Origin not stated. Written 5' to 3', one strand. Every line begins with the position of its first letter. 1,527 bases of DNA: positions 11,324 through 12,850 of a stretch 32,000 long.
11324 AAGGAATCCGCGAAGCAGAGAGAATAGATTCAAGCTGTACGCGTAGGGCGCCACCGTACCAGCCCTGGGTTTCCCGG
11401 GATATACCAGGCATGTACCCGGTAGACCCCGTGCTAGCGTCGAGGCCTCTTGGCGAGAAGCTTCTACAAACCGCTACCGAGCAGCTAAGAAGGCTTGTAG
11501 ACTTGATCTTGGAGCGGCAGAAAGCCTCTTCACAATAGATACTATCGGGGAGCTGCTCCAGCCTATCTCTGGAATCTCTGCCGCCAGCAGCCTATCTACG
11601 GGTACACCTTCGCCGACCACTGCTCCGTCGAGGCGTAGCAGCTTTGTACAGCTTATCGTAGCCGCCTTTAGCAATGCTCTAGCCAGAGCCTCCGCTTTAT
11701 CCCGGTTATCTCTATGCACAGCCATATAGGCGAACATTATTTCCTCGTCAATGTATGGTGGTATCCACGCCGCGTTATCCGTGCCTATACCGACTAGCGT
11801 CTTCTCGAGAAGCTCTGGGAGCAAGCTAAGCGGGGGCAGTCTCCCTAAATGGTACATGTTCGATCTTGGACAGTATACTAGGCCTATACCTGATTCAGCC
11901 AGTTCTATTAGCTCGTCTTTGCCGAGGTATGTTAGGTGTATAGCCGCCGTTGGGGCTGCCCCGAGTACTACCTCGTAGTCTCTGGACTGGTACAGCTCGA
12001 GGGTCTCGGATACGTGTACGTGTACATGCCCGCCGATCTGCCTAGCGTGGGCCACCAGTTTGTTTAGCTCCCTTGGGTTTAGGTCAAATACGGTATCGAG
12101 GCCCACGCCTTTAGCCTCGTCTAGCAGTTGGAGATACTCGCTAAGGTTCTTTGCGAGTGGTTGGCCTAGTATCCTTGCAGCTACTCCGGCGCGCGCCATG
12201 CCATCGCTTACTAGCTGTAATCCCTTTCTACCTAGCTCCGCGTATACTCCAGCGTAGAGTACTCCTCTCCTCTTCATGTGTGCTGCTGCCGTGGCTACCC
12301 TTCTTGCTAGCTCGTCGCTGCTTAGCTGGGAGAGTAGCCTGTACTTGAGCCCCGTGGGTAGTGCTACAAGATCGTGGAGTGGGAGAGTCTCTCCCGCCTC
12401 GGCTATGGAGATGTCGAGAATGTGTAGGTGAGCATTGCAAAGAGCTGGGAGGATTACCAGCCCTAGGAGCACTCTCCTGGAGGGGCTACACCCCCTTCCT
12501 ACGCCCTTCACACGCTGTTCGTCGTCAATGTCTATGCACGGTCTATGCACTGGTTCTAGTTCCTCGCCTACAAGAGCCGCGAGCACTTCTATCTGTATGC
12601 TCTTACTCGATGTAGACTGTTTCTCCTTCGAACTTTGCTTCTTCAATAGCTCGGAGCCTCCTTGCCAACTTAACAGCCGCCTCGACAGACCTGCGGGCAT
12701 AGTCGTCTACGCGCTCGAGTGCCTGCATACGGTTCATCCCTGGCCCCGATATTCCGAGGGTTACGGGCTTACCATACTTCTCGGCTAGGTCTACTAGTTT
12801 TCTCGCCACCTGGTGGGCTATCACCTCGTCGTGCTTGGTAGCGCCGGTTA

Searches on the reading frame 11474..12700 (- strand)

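Call 83: search_protein_families(library=pfam, proteins=[window:11474-12700:-], max_evalue=0.001)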
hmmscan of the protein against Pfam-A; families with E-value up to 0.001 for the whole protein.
window:11474-12700:- (408 aa): 1 family
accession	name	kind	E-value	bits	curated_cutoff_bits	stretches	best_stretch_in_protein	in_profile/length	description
PF01979.26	Amidohydro_1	-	3.8e-09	36.7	25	1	82-358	1-301/345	Amidohydrolase family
